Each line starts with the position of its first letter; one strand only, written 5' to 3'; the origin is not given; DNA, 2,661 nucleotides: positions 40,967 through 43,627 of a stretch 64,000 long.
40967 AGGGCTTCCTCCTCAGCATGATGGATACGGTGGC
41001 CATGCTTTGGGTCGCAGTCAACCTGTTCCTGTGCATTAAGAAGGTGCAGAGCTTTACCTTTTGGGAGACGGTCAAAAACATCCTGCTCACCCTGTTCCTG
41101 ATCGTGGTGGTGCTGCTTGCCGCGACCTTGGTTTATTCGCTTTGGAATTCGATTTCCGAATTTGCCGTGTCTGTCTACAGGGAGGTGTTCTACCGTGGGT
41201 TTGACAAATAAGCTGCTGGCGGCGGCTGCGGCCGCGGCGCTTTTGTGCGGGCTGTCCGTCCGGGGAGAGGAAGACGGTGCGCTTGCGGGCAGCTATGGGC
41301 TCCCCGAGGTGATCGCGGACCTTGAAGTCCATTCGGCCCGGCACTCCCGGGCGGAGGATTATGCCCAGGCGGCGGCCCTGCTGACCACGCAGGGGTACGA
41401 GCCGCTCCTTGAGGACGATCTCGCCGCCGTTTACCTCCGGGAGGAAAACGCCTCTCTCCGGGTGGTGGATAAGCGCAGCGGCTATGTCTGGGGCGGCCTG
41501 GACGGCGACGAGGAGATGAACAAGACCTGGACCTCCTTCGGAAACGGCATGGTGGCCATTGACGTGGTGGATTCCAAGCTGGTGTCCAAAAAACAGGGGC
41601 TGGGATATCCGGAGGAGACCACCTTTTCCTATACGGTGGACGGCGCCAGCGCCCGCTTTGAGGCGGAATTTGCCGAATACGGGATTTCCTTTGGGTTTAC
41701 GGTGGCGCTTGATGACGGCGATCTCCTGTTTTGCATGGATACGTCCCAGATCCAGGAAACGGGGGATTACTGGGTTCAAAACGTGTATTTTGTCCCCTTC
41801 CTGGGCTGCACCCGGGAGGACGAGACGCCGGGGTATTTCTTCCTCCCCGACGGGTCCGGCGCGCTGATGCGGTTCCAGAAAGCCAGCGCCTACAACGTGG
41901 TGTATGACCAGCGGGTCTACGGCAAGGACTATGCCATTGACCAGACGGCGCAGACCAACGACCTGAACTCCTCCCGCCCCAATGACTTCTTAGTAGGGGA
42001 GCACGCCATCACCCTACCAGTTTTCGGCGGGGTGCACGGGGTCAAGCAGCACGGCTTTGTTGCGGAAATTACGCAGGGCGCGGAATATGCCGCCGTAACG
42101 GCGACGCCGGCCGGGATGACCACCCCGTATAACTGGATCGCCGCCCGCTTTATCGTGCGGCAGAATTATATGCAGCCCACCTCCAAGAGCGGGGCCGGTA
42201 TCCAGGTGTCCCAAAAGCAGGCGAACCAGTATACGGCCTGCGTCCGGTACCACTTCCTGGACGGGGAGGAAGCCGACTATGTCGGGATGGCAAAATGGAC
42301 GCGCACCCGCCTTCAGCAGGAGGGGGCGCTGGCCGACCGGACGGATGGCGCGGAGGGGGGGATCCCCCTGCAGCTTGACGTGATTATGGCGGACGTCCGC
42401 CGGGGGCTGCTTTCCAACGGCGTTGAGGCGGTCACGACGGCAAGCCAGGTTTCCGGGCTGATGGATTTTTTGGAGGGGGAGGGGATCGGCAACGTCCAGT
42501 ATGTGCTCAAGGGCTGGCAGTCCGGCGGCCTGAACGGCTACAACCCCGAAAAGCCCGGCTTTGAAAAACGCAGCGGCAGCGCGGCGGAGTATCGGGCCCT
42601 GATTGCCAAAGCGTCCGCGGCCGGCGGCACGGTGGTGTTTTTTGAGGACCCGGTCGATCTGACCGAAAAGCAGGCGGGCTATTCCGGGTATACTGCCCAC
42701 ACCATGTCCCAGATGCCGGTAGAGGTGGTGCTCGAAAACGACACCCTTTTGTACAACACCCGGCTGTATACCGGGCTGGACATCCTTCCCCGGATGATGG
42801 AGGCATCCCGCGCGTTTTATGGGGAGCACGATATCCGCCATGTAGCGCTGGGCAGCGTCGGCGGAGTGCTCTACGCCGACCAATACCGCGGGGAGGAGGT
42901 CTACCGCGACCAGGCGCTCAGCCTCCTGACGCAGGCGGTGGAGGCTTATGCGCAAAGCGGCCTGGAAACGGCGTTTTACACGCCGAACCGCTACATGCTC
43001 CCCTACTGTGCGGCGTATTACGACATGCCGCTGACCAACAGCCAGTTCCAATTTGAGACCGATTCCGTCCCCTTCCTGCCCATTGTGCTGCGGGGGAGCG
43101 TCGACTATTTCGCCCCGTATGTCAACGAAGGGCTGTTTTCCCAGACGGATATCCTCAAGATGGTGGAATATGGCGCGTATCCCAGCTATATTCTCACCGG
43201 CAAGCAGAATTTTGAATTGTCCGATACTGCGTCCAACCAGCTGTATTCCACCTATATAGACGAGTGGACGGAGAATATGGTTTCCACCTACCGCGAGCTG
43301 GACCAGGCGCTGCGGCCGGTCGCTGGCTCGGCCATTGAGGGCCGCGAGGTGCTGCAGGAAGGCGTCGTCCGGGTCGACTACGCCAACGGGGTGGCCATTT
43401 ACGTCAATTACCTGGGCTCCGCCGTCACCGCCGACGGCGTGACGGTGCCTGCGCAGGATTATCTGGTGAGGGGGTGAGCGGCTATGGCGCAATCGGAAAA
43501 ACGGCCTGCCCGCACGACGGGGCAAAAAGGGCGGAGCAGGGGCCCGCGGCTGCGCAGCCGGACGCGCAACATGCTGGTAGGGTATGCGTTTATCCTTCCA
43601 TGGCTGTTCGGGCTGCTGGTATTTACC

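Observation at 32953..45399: Composite ATPase-less ABC import locus: two SBPs and two permease pairs split by a propeller-Yip1 membrane protein and a 760-aa unknown exoprotein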

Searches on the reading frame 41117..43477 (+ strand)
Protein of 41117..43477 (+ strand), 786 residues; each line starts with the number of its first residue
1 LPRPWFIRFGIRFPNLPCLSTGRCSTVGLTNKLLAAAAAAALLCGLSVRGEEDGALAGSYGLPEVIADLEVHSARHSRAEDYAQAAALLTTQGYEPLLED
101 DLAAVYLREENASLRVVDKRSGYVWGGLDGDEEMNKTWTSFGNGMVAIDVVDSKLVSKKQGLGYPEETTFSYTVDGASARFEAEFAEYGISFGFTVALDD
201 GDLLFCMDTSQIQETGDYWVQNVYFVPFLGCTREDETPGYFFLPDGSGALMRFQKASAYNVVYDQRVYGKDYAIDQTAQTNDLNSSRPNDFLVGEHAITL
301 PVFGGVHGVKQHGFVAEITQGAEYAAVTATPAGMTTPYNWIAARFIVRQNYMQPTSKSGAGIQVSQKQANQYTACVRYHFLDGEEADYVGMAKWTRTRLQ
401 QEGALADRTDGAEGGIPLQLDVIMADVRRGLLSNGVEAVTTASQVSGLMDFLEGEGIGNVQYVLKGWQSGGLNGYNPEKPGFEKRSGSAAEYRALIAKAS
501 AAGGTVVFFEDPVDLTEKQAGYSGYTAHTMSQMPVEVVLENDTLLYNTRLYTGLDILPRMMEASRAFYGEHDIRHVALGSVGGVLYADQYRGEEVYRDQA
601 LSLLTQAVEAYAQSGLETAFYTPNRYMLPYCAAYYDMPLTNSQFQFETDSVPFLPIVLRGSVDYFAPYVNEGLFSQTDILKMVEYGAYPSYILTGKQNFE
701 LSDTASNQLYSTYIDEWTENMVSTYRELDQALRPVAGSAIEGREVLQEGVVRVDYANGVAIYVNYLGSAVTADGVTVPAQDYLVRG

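Call 4: search_protein_families(library=pfam, proteins=[window:41117-43477:+], max_evalue=0.01)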
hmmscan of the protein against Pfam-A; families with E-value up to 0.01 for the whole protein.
window:41117-43477:+ (786 aa): 1 family
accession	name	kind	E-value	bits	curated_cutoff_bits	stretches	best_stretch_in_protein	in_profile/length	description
PF18952.6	DUF5696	-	9.8e-161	536.7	25.6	1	173-782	5-612/612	Family of unknown function (DUF5696)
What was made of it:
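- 41195..43477 (+): DUF5696 protein, 760 aa. Order of parts: signal peptide, N-terminal beta-sandwich, (beta/alpha)8 barrel, C-terminal beta-sandwich. GH129/GH101-like fold. Its start overlaps the NHL-Yip1 gene by 17 nt. PF18952 E = 9.8e-161 (call 4).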

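Call 6: search_protein_families(library=ncbifam, proteins=[window:41117-43477:+], max_evalue=0.01)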
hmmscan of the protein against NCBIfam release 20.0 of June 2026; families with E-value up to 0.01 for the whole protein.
window:41117-43477:+ (786 aa): 0 families

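Call 9: search_solved_structures(query=window:41195-43477:+, max_evalue=1, show_alignments=1)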
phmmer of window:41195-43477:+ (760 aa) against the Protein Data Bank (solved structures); distinct sequences matched with E-value up to 1: 0.
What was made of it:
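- On Glycoside hydrolase family GH129 (also considered: GH101): Single-sequence search finds nothing at E <= 1 (call 9).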

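Call 11: find_homologous_proteins(query=window:41195-43477:+, max_evalue=1e-10)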
Query window:41195-43477:+ (760 aa): 126 proteins with E <= 1e-10 among 8000 candidates; the best 120 are listed.
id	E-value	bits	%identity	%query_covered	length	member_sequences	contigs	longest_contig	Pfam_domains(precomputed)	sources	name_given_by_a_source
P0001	0.0e+0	1716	100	100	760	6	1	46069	PF18952.7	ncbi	-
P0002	0.0e+0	1307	75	100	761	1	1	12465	PF18952.7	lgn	-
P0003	0.0e+0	1222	70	100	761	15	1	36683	PF18952.7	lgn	-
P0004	0.0e+0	1208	69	100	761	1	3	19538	PF18952.7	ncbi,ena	-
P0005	0.0e+0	1202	68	100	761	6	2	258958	PF18952.7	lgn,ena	-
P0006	0.0e+0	1196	67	100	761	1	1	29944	PF18952.7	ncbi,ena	-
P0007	0.0e+0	1190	68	100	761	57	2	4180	PF18952.7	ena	-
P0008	0.0e+0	1117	65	100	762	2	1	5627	PF18952.7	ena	-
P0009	7.0e-196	671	43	99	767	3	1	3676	PF18952.7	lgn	-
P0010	8.5e-195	668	43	99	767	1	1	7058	PF18952.7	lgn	-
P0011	1.8e-193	663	42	99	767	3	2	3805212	PF18952.7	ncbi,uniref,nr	ncbi:DUF5696 domain-containing protein [Clostridium thermarum]|uniref:DUF5696 domain-containing prot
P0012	4.0e-193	662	42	100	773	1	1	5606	PF18952.7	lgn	-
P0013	1.5e-190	654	43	95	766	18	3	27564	PF18952.7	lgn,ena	-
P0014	4.0e-189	649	41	98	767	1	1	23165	PF18952.7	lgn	-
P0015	9.7e-189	648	41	94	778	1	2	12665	PF18952.7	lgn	-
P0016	2.1e-188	646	41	99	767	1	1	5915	PF18952.7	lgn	-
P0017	3.6e-188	646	42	95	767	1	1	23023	PF18952.7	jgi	jgi:hypothetical protein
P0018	3.4e-187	642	42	94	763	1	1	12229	PF18952.7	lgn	-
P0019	1.7e-186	640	41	100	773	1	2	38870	PF18952.7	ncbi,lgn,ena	-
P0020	4.2e-186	639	41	99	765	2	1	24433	PF18952.7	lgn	-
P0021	1.9e-185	637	42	95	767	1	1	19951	PF18952.7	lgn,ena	-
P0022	4.2e-184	632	40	99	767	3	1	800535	PF18952.7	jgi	jgi:hypothetical protein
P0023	5.8e-183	628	41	94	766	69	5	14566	PF18952.7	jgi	-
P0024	1.6e-182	627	40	94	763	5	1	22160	PF18952.7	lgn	-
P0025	2.4e-181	623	39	98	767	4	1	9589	PF18952.7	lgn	-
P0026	8.8e-181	621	40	100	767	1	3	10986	PF18952.7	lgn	-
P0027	1.3e-179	617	43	91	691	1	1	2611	PF18952.7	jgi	jgi:hypothetical protein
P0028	3.4e-178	613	40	95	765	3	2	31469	PF18952.7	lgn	-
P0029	2.2e-172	593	38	94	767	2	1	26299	PF18952.7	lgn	-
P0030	1.5e-165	571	38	96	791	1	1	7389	PF18952.7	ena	-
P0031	1.6e-164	568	40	98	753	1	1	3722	PF18952.7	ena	-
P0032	1.2e-163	565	38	100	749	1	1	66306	PF18952.7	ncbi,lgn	-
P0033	2.8e-159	550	40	95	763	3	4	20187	PF18952.7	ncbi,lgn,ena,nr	ncbi:MAG TPA: hypothetical protein GXX54_01615 [Clostridiales bacterium]|nr:hypothetical protein [Cl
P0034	9.5e-155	535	37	94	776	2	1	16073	PF18952.7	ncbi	ncbi:DUF5696 domain-containing protein [Fervidobacterium sp.]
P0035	2.3e-154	534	39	95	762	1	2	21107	PF18952.7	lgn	-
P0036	3.4e-153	530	37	99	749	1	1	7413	PF18952.7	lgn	-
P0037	7.8e-152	526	37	99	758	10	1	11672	PF18952.7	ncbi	-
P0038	3.8e-151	523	37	95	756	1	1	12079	PF18952.7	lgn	-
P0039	3.4e-150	520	38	93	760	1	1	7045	PF18952.7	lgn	-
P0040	8.9e-150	519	37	94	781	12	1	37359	PF18952.7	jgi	-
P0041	1.1e-149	518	36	94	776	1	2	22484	PF18952.7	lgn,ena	-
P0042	1.1e-149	518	36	94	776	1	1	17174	PF18952.7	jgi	-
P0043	1.6e-148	515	38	96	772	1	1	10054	PF18952.7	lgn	-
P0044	2.3e-148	514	38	98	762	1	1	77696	PF18952.7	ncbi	-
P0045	3.6e-148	513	37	100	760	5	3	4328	PF18952.7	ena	-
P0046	1.8e-146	508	37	94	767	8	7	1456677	PF18952.7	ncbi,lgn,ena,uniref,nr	ncbi:hypothetical protein SAMN02745226_00446 [Fervidobacterium gondwanense DSM 13020]|uniref:Unchara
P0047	1.9e-144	501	36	96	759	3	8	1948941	PF18952.7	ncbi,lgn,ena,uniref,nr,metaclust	ncbi:DUF5696 domain-containing protein [Fervidobacterium nodosum]|uniref:Uncharacterized protein n=1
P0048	1.5e-143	498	36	94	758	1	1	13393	PF18952.7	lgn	-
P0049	2.5e-143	497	35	93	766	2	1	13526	PF18952.7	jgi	jgi:hypothetical protein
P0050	4.3e-143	497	36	94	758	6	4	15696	PF18952.7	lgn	-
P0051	6.0e-143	496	35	93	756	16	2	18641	PF18952.7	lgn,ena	-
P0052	1.8e-142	495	36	93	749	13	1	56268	PF18952.7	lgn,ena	-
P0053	3.4e-142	494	35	99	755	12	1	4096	PF18952.7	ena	-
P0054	3.5e-142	494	35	93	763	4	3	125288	PF18952.7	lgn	-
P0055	8.1e-142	492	35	100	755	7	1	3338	PF18952.7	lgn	-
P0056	1.8e-141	491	34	99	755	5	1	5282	PF18952.7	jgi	-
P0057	2.6e-141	491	36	98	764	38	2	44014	PF18952.7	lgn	-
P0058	9.9e-141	489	35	95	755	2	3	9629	PF18952.7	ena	-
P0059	1.2e-140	489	35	95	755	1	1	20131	PF18952.7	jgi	-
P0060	2.0e-140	488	35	95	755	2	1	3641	PF18952.7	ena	-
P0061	2.7e-140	487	37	95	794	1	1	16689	PF18952.7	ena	-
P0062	3.0e-140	487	37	89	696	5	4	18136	PF18952.7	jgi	-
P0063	5.0e-140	487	36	95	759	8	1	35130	PF18952.7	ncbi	-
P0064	9.6e-139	482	34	99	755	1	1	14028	PF18952.7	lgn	-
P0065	9.9e-139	482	35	95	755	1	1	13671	PF18952.7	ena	-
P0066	1.4e-138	482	35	94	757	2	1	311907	PF18952.7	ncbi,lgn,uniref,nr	ncbi:hypothetical protein AT15_03710 [Kosmotoga arenicorallina S304]|uniref:Uncharacterized protein 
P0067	1.3e-137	479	36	92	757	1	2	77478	PF18952.7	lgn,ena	-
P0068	1.4e-137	478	36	99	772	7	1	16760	PF18952.7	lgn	-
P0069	1.4e-137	478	34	98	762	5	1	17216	PF18952.7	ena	-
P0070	1.5e-136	475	35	95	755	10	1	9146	PF18952.7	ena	-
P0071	3.9e-136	474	34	95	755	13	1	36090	PF18952.7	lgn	-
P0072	1.2e-135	472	33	91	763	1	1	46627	PF18952.7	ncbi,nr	ncbi:MAG: hypothetical protein FXF54_09495 [Kosmotoga sp.]|nr:MAG: hypothetical protein FXF54_09495 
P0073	6.1e-135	470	34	95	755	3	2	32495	PF18952.7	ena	-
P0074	6.4e-135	470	34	95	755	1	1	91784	PF18952.7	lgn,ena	-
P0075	8.0e-134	466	36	93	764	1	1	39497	PF18952.7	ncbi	-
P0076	5.3e-133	463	35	94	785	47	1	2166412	PF18952.7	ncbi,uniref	ncbi:DUF5696 domain-containing protein [Fervidobacterium pennivorans subsp. carthaginiensis]|uniref:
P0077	2.7e-130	454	35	98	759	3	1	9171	PF18952.7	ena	-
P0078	3.0e-130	454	35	95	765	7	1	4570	PF18952.7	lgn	-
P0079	9.4e-129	449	35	99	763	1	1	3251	PF18952.7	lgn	-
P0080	1.5e-128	449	36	94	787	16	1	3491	PF18952.7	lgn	-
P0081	2.7e-127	444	35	91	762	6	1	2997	PF18952.7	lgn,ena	-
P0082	2.4e-124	435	35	91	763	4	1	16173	PF18952.7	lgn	-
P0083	3.9e-118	414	33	93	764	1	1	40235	PF18952.7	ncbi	-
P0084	2.8e-111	391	34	98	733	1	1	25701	PF18952.7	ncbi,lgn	-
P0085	7.8e-110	387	32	94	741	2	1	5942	PF18952.7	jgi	jgi:hypothetical protein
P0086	2.1e-108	382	31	97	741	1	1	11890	PF18952.7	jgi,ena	-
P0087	2.5e-108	382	32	94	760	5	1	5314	PF18952.7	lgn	-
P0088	6.4e-108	380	34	91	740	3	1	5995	PF18952.7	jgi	-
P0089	7.7e-108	380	35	90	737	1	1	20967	PF18952.7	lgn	-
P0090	1.3e-105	373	31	91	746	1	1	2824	PF18952.7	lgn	-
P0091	1.1e-104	370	31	91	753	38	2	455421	PF18952.7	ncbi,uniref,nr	ncbi:DUF5696 domain-containing protein [Sutcliffiella horikoshii]|uniref:Uncharacterized protein n=1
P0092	5.0e-104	368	32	91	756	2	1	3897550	PF18952.7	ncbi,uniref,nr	ncbi:DUF5696 domain-containing protein [Bacillus sp. FJAT-45066]|uniref:DUF5696 domain-containing pr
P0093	1.3e-103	366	32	100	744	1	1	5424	PF18952.7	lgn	-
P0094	3.1e-102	362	33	91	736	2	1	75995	PF18952.7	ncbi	-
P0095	8.4e-102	360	32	91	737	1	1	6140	PF18952.7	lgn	-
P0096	2.4e-101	359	33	90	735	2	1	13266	PF18952.7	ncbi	-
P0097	2.3e-100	355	32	91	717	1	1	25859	PF18952.7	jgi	jgi:hypothetical protein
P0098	2.7e-100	355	30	100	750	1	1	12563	PF18952.7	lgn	-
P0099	1.2e-99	353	32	91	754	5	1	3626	PF18952.7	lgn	-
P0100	1.0e-98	350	32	90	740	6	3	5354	PF18952.7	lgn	-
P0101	3.8e-97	345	32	91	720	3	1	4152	PF18952.7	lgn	-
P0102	1.4e-96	343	32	91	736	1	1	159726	PF18952.7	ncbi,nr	ncbi:MAG: hypothetical protein H6652_22945 [Ardenticatenaceae bacterium]|nr:hypothetical protein [Ar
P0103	6.6e-96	341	32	91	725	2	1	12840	PF18952.7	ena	-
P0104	1.3e-91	327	31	91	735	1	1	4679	PF18952.7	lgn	-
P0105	2.8e-72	263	29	91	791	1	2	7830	PF18952.7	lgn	-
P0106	1.8e-69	253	29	89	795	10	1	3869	PF18952.7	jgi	jgi:hypothetical protein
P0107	5.6e-69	252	27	89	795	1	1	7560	PF18952.7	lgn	-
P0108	1.8e-65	240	29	92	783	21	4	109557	PF18952.7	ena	-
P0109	4.2e-63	232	30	70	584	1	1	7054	PF18952.7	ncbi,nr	ncbi:MAG: hypothetical protein KC434_05275, partial [Anaerolineales bacterium]|nr:hypothetical prote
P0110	2.0e-62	230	28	91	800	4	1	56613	PF18952.7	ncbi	-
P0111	2.3e-59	220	26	90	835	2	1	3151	PF18952.7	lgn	-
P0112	3.5e-57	213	29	74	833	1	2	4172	PF18952.7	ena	-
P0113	1.1e-54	204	28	90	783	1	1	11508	PF18952.7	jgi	jgi:hypothetical protein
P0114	3.1e-54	203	28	90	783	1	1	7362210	PF18952.7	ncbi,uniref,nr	ncbi:DUF5696 domain-containing protein [Paenibacillus sp. FJAT-27812]|uniref:DUF5696 domain-containi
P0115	6.4e-54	202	27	91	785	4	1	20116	PF18952.7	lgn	-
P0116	1.1e-53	201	27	90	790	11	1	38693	PF18952.7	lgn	-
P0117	2.3e-50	190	27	90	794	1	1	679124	PF18952.7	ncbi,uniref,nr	ncbi:DUF5696 domain-containing protein [Paenibacillus harenae]|uniref:Uncharacterized protein n=1 Ta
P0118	9.8e-42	162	25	89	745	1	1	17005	PF18952.7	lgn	-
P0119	6.9e-41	159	27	73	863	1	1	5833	PF18952.7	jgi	-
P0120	6.9e-28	116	26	75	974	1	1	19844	PF18952.7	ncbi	-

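Call 12: find_encoding_contigs(protein=P0001, flank=10000, max_places=3)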
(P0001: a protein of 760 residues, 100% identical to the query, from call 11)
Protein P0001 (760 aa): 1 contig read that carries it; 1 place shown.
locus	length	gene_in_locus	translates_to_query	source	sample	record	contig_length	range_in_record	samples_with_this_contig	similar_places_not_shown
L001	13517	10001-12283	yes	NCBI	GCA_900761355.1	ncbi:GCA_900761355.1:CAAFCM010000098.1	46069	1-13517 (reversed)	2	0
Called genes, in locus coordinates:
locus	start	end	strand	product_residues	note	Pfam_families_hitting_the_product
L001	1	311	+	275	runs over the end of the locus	PF00456:Transketolase_N, PF13292:DXP_synthase_N, PF09364:XFP_N (weak), PF00676:E1_dh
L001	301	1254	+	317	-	PF02779:Transket_pyr, PF02780:Transketolase_C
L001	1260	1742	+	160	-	PF02502:LacAB_rpiB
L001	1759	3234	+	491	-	-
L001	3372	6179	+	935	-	PF01547:SBP_bac_1, PF13416:SBP_bac_8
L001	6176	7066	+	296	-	PF00528:BPD_transp_1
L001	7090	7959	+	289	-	PF00528:BPD_transp_1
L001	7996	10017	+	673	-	PF01436:NHL (faint), PF08450:SGL (faint), PF00515:TPR_1 (faint), PF07719:TPR_2 (faint), PF13432:TPR_16, PF04893:Yip1 (weak)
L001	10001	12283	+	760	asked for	PF18952:DUF5696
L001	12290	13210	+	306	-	PF00528:BPD_transp_1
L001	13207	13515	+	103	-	?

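Call 14: find_related_loci(query=A1, collection=genome_contigs, flank=10000)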
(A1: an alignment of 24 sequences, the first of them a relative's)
Query A1 (760 aa) in genome_contigs; peptide patterns used: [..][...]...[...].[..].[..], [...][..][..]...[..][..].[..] (x = any residue, [..] = any of these).
600 stretches matched a pattern (row limit reached: there are more); 578 encode a relative of the query (tblastn E <= 1e-3); the best 80 are kept; 80 distinct loci.
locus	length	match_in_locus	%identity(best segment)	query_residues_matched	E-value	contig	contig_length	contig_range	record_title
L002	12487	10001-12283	67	1-760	0e+0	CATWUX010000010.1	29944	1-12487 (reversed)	MAG TPA_asm: uncultured Oscillospiraceae bacterium isolate ERR9578176_bin.28_MetaWRAP_v1.3_MAG genome assembly, contig:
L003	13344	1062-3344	69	1-760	0e+0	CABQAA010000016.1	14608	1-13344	MAG TPA_asm: uncultured Ruminococcaceae bacterium isolate MGYG-HGUT-00388 genome assembly, contig: GUT_GENOME008483_16,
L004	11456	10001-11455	69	1-484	0e+0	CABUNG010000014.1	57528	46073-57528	MAG TPA_asm: uncultured Ruminococcaceae bacterium isolate MGYG-HGUT-04159 genome assembly, contig: GUT_GENOME258161_14,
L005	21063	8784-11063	41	2-760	0e+0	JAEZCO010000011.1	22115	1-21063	MAG: Bacillota bacterium isolate OH_CBrB_255 k127_1755835, whole genome shotgun sequence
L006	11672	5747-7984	37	3-758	2e-158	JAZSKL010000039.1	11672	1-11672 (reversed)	MAG: Acutalibacteraceae bacterium isolate T1900044560_TS20190026.MAGScoT_cleanbin_000061 SGB_363_k141_1366776, whole gen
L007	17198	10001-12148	41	45-758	0e+0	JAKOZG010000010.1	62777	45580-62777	MAG: Thermotogota bacterium isolate USSF_maxbin.001 k201_995981, whole genome shotgun sequence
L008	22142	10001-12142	39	37-754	8e-155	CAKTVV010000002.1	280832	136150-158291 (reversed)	MAG: uncultured Eubacteriales bacterium isolate REFINED_METABAT215_TOP10_CONTIGS_1500_ASSEMBLY_K77_MERGED__Hadza_MoBio_h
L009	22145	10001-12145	37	41-759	4e-152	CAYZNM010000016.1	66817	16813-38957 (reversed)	MAG TPA_asm: uncultured Eubacteriales bacterium isolate SRP242652_co1_111 genome assembly, contig: NODE_369_length_66817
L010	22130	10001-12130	34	47-758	2e-151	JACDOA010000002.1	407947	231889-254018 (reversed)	MAG: Thermosipho sp. (in: Bacteria) isolate GB_MAG9_058 c_000000000006, whole genome shotgun sequence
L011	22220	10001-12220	37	5-752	2e-151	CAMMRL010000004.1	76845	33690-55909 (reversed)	MAG: uncultured Clostridia bacterium isolate ERR4836886_bin.6_MetaWRAP_v1.1_MAG genome assembly, contig: NODE_83_length_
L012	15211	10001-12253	36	1-760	4e-150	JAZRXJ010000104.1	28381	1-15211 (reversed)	MAG: Clostridia bacterium isolate T1900044951_TA20190004.MAGScoT_cleanbin_000005 SGB_3656_k141_1033631, whole genome sho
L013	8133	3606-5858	36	1-760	2e-149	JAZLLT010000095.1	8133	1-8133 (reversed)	MAG: Clostridia bacterium isolate T1900044956_TA20190011.MAGScoT_cleanbin_000046 SGB_3840_k141_718808, whole genome shot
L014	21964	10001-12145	36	47-756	1e-148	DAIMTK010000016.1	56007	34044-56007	MAG TPA_asm: Kosmotogaceae bacterium isolate CTOTU29484 NODE_411_length_56007_cov_38.502234, whole genome shotgun sequen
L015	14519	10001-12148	37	39-758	1e-147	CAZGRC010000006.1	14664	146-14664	MAG TPA_asm: uncultured Ruminococcus sp. isolate SRP350583_co1_579 genome assembly, contig: NODE_7028_length_14664_cov_9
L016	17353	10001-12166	37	33-758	2e-146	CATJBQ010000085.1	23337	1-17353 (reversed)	MAG: uncultured Lachnospiraceae bacterium isolate iMGMC-120_1678881706 genome assembly, contig: MegahitA5_21605, whole g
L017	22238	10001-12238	36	6-753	7e-146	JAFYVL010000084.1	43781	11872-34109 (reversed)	MAG: Oscillospiraceae bacterium isolate RGIG7458 Water_buffalos_Colon-1__c862658, whole genome shotgun sequence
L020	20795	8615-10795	34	47-758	2e-140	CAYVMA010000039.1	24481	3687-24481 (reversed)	MAG TPA_asm: uncultured Fervidobacterium sp. isolate binchicken_co25_110 genome assembly, contig: k141_9204, whole genom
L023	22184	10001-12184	35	34-760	4e-138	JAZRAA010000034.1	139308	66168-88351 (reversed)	MAG: Acutalibacteraceae bacterium isolate T1900045150_TC20190144.MAGScoT_cleanbin_000002 SGB_4951_k141_1794559, whole ge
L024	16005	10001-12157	36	37-760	1e-137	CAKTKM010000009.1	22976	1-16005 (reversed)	MAG: uncultured Oscillospiraceae bacterium isolate REFINED_METABAT215_TOP10_CONTIGS_1500_ASSEMBLY_K77_MERGED__Hadza_MoBi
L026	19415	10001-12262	34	1-760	4e-137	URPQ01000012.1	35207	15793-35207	uncultured Ruminococcaceae bacterium isolate UMGS1222 genome assembly, contig: NODE_702_length_35207_cov_4.534159, whole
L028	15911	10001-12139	36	43-758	2e-134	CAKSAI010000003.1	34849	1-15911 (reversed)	MAG: uncultured Lachnospiraceae bacterium isolate REFINED_METABAT215_TOP10_CONTIGS_1500_ASSEMBLY_K77_MERGED__Hadza_MoBio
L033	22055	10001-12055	34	68-760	1e-125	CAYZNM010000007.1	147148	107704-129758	MAG TPA_asm: uncultured Eubacteriales bacterium isolate SRP242652_co1_111 genome assembly, contig: NODE_70_length_147148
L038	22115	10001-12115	32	56-760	1e-110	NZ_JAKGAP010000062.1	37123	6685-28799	Paenibacillus alkaliterrae strain DSM 17040 Contig_62, whole genome shotgun sequence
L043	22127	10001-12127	31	40-758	1e-108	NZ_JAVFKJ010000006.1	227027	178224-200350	Neobacillus sp. YIM B06451 Scaffold6, whole genome shotgun sequence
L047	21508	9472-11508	32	67-758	5e-108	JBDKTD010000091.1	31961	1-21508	MAG: Clostridiaceae bacterium isolate 6_bin.143_R2 c_000000152569, whole genome shotgun sequence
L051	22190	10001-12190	30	15-758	6e-106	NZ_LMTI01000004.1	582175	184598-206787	Bacillus sp. FJAT-27445 scaffold4, whole genome shotgun sequence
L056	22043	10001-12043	31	66-758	3e-103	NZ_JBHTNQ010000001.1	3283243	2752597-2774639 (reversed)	Fictibacillus halophilus strain Fh-2 GCM70027308_6, whole genome shotgun sequence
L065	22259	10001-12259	31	14-760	2e-100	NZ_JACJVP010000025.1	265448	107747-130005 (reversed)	Cohnella nanjingensis strain DSM 28246 contig_25, whole genome shotgun sequence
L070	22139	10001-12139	30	16-739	5e-96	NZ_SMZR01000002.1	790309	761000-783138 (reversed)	Jeotgalibacillus sp. S-D1 NODE_2_length_790309_cov_227.985954, whole genome shotgun sequence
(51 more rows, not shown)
